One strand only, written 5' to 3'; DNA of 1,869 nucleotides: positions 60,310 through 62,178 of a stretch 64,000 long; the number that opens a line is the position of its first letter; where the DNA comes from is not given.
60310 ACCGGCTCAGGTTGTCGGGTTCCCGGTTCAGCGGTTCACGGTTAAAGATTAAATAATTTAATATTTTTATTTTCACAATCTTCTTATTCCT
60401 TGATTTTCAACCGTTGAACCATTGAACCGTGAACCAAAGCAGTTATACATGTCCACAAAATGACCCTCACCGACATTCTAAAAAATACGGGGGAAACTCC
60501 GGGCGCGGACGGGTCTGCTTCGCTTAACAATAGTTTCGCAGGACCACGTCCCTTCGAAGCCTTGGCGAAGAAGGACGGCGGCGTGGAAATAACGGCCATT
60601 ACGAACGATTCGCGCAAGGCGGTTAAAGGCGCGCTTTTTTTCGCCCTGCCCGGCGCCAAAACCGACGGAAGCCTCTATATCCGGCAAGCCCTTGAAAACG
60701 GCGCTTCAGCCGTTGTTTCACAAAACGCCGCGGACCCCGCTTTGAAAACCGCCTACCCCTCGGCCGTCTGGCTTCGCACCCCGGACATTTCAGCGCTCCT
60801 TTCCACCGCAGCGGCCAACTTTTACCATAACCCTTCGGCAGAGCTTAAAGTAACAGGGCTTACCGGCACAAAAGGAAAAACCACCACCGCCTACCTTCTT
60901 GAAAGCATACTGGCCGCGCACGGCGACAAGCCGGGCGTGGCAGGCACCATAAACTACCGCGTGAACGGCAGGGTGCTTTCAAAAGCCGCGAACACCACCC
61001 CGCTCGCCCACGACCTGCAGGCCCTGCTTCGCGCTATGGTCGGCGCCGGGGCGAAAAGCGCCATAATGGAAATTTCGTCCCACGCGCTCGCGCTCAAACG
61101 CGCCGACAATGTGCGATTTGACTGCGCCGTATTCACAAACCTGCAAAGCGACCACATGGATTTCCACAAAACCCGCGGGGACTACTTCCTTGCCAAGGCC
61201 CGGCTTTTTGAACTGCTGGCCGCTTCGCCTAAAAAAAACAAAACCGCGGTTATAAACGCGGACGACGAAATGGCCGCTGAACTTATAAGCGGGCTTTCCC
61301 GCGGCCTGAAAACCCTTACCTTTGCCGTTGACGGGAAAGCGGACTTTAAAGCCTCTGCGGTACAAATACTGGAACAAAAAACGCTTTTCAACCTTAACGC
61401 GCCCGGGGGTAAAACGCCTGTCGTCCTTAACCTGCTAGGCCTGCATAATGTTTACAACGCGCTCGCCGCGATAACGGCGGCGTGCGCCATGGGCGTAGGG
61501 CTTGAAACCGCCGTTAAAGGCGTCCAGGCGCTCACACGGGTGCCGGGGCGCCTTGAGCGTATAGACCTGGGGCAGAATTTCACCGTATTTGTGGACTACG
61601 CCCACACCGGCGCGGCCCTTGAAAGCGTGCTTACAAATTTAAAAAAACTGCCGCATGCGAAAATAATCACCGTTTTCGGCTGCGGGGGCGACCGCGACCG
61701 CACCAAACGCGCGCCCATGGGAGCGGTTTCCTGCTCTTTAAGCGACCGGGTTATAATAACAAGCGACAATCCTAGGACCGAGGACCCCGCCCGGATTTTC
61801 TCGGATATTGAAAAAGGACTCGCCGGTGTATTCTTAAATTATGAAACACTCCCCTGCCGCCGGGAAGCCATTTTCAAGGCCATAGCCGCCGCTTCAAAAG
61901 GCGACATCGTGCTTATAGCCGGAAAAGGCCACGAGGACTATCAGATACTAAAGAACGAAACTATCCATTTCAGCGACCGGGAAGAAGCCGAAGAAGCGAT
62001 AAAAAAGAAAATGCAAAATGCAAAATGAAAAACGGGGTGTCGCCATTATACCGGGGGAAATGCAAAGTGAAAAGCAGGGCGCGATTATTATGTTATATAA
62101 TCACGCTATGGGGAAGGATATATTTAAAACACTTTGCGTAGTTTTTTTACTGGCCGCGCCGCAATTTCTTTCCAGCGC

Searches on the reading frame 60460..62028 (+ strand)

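Call 77: search_protein_families(library=pfam, proteins=[window:60460-62028:+], max_evalue=0.00001)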
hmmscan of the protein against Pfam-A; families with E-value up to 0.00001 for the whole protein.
window:60460-62028:+ (522 aa): 3 families
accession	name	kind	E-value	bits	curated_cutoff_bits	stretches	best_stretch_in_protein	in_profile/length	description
PF08245.18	Mur_ligase_M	-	4.9e-49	167.4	24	1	135-341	2-200/200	Mur ligase middle domain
PF02875.26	Mur_ligase_C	-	9.9e-32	110.9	28.4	1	363-490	1-127/127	Mur ligase, glutamate ligase domain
PF01225.30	Mur_ligase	-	9.7e-11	42.3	21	1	43-122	1-95/95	Mur ligase family, catalytic domain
